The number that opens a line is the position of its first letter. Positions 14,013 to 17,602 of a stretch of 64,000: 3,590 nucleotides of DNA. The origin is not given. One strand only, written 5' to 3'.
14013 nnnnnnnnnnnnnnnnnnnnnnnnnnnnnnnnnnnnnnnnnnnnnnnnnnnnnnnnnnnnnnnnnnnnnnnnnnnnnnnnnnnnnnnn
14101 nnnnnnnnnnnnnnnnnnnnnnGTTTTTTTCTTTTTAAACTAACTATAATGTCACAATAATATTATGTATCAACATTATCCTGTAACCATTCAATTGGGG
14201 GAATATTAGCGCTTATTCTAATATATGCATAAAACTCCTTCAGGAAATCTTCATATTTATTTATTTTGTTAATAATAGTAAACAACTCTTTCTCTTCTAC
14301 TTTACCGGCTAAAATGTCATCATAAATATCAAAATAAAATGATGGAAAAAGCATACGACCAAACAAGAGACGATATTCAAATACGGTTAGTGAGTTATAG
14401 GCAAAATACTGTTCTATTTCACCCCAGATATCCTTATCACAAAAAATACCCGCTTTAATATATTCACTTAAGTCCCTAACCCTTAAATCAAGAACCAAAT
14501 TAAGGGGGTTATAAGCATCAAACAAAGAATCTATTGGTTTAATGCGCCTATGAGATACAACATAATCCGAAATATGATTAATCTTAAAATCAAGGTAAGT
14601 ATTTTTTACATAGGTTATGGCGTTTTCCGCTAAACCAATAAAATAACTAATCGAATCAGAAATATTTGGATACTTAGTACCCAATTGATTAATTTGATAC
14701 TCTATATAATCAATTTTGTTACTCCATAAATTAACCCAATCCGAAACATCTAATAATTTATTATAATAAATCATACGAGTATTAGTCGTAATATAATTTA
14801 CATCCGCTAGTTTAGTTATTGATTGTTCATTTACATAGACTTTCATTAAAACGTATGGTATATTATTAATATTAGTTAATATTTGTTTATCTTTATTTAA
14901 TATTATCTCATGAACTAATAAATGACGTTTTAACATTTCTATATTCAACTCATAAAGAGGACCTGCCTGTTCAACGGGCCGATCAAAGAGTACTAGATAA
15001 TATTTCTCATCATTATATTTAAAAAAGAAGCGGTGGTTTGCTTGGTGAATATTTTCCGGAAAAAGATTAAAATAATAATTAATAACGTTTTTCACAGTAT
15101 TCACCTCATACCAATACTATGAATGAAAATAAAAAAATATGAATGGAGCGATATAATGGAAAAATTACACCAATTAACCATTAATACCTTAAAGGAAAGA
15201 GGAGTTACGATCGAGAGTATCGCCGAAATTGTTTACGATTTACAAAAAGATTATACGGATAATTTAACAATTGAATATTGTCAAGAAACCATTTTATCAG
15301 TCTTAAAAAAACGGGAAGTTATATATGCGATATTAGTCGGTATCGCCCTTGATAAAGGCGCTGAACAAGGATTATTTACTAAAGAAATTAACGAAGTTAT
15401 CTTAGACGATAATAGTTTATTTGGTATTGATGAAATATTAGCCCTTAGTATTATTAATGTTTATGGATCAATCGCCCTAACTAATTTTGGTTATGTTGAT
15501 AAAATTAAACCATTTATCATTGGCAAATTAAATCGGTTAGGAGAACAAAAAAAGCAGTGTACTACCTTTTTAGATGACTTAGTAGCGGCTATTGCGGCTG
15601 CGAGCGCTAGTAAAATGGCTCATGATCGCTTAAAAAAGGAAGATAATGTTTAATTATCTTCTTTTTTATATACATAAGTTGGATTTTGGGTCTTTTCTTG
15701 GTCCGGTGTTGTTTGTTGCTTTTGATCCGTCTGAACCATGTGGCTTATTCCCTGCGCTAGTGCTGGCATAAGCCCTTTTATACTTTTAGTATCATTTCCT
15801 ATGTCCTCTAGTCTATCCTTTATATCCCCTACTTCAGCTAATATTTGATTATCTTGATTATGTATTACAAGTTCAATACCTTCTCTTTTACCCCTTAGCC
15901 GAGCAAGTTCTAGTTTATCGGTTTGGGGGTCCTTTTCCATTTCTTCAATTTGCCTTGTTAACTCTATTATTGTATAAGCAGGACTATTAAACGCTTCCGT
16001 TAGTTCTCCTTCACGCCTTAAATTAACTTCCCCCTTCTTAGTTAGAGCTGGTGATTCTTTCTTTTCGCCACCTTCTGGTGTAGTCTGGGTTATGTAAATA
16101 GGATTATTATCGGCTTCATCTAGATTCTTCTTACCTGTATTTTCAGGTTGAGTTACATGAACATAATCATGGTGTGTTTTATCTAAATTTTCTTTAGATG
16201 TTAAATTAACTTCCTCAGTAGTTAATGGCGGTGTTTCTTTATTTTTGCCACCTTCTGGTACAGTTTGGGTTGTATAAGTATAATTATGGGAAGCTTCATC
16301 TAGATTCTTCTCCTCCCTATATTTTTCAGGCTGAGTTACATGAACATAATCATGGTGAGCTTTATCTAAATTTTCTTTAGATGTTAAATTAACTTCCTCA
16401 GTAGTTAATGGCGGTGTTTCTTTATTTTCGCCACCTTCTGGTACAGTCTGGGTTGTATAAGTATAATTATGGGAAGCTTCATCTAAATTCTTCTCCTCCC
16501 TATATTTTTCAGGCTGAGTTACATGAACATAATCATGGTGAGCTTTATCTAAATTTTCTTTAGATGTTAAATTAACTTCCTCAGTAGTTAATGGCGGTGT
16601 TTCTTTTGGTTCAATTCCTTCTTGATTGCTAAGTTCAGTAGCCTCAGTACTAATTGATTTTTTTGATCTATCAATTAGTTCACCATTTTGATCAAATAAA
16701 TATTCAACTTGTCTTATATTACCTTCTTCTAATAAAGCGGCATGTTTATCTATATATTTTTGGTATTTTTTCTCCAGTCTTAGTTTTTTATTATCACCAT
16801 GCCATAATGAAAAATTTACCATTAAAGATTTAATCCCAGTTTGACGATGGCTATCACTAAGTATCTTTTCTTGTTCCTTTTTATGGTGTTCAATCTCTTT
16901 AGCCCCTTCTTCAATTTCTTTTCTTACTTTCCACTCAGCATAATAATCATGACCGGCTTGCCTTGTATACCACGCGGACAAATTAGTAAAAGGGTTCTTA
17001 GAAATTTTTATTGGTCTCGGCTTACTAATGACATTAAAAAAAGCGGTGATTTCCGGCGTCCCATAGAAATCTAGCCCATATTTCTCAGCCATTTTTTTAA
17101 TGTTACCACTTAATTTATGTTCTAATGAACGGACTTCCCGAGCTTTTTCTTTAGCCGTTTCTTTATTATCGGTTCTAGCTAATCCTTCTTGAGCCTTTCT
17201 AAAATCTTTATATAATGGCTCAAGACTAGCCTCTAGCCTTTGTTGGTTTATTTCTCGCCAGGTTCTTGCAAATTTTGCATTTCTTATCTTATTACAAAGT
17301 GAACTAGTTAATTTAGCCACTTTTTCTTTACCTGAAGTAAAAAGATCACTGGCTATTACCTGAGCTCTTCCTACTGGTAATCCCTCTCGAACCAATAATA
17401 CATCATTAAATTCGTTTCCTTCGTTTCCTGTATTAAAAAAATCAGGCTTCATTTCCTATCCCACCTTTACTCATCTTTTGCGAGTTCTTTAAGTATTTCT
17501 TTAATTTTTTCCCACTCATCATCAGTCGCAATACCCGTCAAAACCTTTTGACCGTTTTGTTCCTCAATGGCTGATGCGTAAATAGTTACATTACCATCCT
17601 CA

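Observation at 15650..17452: Composition-atypical 600-aa protein with three near-identical 183-bp in-frame tandem repeats, embedded in core yut/yun synteny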

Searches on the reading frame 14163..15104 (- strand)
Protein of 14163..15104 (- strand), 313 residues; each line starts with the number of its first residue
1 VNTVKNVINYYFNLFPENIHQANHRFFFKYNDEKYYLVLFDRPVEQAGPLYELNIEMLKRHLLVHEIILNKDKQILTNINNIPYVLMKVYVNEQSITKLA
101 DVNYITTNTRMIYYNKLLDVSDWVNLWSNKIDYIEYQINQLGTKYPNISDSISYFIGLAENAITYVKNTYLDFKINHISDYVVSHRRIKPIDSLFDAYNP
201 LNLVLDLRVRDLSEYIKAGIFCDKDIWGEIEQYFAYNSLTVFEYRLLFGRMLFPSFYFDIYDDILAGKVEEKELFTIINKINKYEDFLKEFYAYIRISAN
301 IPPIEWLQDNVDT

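Call 6: search_protein_families(library=pfam, proteins=[window:14163-15104:-], max_evalue=0.01)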
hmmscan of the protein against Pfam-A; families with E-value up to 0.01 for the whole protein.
window:14163-15104:- (313 aa): 1 family
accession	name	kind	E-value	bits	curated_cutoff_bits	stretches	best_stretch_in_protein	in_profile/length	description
PF15861.10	partial_CstF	-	0.00084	19.5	27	1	62-96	16-48/62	Partial cleavage stimulation factor domain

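Call 7: search_protein_families(library=ncbifam, proteins=[window:14163-15104:-], max_evalue=0.01)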
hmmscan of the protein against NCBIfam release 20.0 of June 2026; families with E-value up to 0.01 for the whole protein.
window:14163-15104:- (313 aa): 1 family
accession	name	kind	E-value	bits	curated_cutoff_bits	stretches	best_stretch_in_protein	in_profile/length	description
TIGR02905.1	spore_yutH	equivalog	9.1e-23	80.8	215.05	1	28-291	24-313/313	spore coat putative kinase YutH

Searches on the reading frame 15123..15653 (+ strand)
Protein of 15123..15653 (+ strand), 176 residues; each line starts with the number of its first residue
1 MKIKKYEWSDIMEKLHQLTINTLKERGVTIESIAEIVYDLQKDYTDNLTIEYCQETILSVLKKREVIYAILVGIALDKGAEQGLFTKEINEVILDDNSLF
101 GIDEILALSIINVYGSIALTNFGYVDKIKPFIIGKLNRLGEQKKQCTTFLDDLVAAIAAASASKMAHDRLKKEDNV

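Call 6: search_protein_families(library=pfam, proteins=[window:15123-15653:+], max_evalue=0.01)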
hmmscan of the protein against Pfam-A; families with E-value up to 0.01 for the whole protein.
window:15123-15653:+ (176 aa): 1 family
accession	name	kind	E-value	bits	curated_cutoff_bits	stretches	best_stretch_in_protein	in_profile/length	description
PF04608.18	PgpA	-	5.8e-21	75.4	28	1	22-167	4-141/141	Phosphatidylglycerophosphatase A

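Call 7: search_protein_families(library=ncbifam, proteins=[window:15123-15653:+], max_evalue=0.01)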
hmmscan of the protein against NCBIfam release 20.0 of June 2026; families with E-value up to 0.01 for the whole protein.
window:15123-15653:+ (176 aa): 2 families
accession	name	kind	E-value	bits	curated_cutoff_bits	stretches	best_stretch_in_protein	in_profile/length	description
TIGR03161.1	ribazole_CobZ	equivalog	2.7e-12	47.2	152.5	1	22-165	4-138/140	alpha-ribazole phosphatase CobZ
NF038002.1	bifunc_CbiS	equivalog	1.3e-05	24.8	250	1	29-161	208-331/335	bifunctional adenosylcobinamide hydrolase/alpha-ribazole phosphatase CbiS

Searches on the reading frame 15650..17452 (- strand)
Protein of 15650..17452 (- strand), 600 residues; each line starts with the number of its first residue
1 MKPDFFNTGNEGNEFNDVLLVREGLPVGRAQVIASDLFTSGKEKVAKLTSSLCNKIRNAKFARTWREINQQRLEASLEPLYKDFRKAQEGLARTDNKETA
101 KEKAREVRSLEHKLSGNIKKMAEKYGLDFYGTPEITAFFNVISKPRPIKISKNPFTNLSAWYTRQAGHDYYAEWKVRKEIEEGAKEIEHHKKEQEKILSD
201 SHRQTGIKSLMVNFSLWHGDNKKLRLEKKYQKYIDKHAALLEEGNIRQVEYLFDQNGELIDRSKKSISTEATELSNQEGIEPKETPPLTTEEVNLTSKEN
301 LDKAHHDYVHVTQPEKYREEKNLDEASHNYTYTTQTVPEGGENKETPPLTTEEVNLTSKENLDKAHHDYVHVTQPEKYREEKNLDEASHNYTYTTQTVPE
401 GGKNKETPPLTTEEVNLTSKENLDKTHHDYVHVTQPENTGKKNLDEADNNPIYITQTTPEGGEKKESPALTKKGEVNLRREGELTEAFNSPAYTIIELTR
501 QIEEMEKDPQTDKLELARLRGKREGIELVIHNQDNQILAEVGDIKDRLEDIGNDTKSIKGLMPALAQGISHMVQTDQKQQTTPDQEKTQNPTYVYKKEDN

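Call 6: search_protein_families(library=pfam, proteins=[window:15650-17452:-], max_evalue=0.01)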
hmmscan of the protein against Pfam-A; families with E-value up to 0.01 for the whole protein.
window:15650-17452:- (600 aa): 1 family
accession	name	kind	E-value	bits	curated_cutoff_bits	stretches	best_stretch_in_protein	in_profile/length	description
PF22874.1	SBE2_M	-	0.0075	16.9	27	0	263-344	43-123/124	SBE2, middle domain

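Call 7: search_protein_families(library=ncbifam, proteins=[window:15650-17452:-], max_evalue=0.01)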
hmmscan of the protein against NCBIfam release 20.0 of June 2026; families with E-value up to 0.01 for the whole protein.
window:15650-17452:- (600 aa): 0 families

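Call 8: find_homologous_proteins(query=window:15650-17452:-, max_evalue=0.001)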
Query window:15650-17452:- (600 aa): 4 proteins with E <= 0.001 among 8000 candidates.
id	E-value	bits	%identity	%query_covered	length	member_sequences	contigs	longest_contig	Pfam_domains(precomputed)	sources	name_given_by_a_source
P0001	0.0e+0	1282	85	100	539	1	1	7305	-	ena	-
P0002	0.0e+0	1276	85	100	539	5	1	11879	-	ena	-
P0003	3.0e-298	1008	100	75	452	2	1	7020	-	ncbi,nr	ncbi:MAG: hypothetical protein PHF47_02545, partial [Bacilli bacterium]|nr:hypothetical protein [Bac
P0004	6.4e-291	984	84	61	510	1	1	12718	-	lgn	-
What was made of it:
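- Tried and rejected: The word-indexed search of 5.8 billion proteins found 4 near-identical proteins only (call 8).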

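Call 12: search_protein_families(library=phrogs, proteins=[window:15650-17452:-], max_evalue=0.01)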
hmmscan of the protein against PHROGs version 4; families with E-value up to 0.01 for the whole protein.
window:15650-17452:- (600 aa): 1 family
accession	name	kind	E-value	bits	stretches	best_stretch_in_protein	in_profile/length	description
phrog_16967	-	unknown function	0.0021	18.7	0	415-425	4-14/34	-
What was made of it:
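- On Known anti-phage defence or phage protein: The only PHROG match is an 11-residue stretch with E=0.002 (call 12).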

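Call 14: find_encoding_contigs(protein=P0002, flank=6000, max_places=4)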
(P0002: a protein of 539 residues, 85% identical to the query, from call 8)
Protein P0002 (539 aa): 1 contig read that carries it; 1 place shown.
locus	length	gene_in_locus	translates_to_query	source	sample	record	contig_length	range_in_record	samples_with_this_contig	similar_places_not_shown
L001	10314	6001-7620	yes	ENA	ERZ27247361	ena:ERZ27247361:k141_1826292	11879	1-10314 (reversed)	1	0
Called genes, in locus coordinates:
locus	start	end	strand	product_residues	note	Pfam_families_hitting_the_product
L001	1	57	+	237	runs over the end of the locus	PF01479:S4, PF00849:PseudoU_synth_2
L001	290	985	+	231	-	PF02661:Fic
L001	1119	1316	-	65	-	PF06902:Fer4_19 (weak), PF00037:Fer4 (faint), PF13459:Fer4_15, PF13370:Fer4_13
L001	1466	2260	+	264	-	-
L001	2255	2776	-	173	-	PF00571:CBS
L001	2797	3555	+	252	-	PF09560:Spore_YunB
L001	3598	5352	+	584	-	PF13200:DUF4015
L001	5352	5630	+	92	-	PF06265:YutD-like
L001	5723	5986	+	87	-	PF06949:DUF1292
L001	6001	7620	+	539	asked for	-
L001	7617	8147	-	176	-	PF04608:PgpA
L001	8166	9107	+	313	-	PF27663:Spore_coat_YutH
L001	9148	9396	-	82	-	PF01106:NifU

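Call 15: find_encoding_contigs(protein=P0004, flank=6000, max_places=4)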
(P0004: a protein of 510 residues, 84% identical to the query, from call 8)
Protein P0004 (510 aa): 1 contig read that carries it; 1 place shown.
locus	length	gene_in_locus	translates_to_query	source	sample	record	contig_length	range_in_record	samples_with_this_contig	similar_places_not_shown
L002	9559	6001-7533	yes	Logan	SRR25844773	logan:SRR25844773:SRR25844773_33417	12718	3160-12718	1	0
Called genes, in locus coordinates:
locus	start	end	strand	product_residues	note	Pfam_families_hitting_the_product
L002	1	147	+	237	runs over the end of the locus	PF01479:S4, PF00849:PseudoU_synth_2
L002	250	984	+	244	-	PF02661:Fic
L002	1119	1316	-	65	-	PF06902:Fer4_19 (weak), PF00037:Fer4 (faint), PF13459:Fer4_15, PF13370:Fer4_13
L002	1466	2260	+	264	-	-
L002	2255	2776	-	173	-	PF00571:CBS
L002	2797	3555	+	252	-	PF09560:Spore_YunB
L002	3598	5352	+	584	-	PF13200:DUF4015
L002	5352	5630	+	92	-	PF06265:YutD-like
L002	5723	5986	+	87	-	PF06949:DUF1292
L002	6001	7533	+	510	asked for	-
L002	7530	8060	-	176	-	PF04608:PgpA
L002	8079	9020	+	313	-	PF27663:Spore_coat_YutH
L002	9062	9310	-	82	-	PF01106:NifU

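Call 16: find_encoding_contigs(protein=P0001, flank=6000, max_places=4)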
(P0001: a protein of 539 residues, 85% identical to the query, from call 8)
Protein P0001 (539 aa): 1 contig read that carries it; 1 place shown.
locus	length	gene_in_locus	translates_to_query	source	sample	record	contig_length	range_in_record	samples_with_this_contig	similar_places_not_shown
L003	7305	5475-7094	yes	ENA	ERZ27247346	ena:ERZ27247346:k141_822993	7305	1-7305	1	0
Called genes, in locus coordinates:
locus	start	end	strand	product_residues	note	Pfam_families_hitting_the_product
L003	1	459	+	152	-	?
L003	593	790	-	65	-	PF06902:Fer4_19 (weak), PF00037:Fer4 (faint), PF13459:Fer4_15, PF13370:Fer4_13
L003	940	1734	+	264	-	-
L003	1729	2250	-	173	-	PF00571:CBS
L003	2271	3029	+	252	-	PF09560:Spore_YunB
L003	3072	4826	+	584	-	PF13200:DUF4015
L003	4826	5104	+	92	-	PF06265:YutD-like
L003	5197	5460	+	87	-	PF06949:DUF1292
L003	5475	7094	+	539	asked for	-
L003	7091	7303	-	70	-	?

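Call 21: predict_structure(protein=window:15650-17452:-)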
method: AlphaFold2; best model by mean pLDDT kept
length: 600 residues; sequences in the alignment: 1
mean_pLDDT: 41.8   pTM: 0.22
mean pLDDT of the five models: 41.8, 41.7, 39.4, 34.9, 34.0
residues with pLDDT >= 90: 3; 70-90: 83; 50-70: 63; < 50: 451
segments of 3 or more residues with pLDDT < 50: 1-63, 65-68, 126-173, 196-231, 237-246, 248-253, 255-488, 555-600
pLDDT, mean of each block of 10 residues (from residue 1): 30 29 30 33 39 40 47 65 77 78 80 72 50 39 31 34 33 54 65 48 35 34 39 48 45 45 34 28 26 24 24 23 26 28 29 28 30 24 26 29 30 28 29 26 23 26 28 25 39 79 87 88 82 69 64 48 39 31 31 35
secondary structure, 60 per line:
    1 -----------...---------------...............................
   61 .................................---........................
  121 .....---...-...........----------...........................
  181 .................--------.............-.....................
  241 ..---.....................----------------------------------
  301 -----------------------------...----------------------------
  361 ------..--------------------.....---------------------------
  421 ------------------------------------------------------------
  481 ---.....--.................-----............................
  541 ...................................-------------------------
elements in order: H30-93 H97-125 H133-143 H154-197 H206-218 H220-242 H246-266 E330-332 E389-393 H484-488 H491-507 H513-575
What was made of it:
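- The AF2 model of X is poor (mean pLDDT 41.8, call 21). X has no enzymatic or toxin domain and is mostly helical or disordered (calls 6, 21). The protein is low-complexity and predicted mostly disordered (call 21).
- Tried and rejected: Single-sequence AF2 of X gave mean pLDDT 41.8, unusable for fold search (call 21).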

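Call 29: search_protein_representatives(protein=window:15650-17452:-)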
Query: 600 residues. Proteins with E-value up to 0.001 (for the whole library): 1; up to 1e-10: 1; up to 1e-30: 1. The best 1 are listed.
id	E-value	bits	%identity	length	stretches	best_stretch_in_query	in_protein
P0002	0.0e+00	1275.6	100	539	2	1-338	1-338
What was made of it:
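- No homologue exists outside the species in 1.84 billion representative proteins (call 29).
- Tried and rejected: The exhaustive phmmer search of 1.84 billion representatives found only X's own cluster (call 29).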

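Call 49: search_solved_structures(query=window:15650-17452:-, max_evalue=1)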
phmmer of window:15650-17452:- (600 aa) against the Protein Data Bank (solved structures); distinct sequences matched with E-value up to 1: 0.

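Call 82: search_protein_families(library=padloc, proteins=[window:15650-17452:-], max_evalue=0.01)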
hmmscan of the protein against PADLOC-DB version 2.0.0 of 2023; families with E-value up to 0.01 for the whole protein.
window:15650-17452:- (600 aa): 0 families
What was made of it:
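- Tried and rejected: Pfam, NCBIfam, PHROGs and PADLOC gave nothing usable (calls 6, 7, 12, 82).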

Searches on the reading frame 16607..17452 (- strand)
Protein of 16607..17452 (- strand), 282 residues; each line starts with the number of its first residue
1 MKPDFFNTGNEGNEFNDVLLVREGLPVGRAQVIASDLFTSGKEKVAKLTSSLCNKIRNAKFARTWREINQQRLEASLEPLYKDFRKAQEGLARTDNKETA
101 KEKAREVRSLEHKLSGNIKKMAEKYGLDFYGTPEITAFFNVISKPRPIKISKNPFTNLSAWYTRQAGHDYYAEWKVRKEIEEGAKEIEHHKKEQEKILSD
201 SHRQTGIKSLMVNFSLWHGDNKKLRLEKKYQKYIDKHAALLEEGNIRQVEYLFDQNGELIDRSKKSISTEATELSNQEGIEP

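Call 66: find_homologous_proteins(query=A2, max_evalue=1)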
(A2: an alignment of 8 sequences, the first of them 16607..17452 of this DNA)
Query A2 (8 sequences) (282 aa, profile of the alignment): 3 proteins with E <= 1 among 4724 candidates.
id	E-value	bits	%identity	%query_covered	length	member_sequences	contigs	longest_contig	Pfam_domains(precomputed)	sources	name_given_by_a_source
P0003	4.0e-65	238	100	100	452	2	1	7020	-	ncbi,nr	ncbi:MAG: hypothetical protein PHF47_02545, partial [Bacilli bacterium]|nr:hypothetical protein [Bac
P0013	1.9e-27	115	40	5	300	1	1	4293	-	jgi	jgi:hypothetical protein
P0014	9.2e-19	87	54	5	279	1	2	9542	-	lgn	-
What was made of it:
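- Tried and rejected: The profile search with the 8-sequence N-terminal alignment returned only 3 proteins, so no deeper alignment could be built for structure prediction (call 66).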
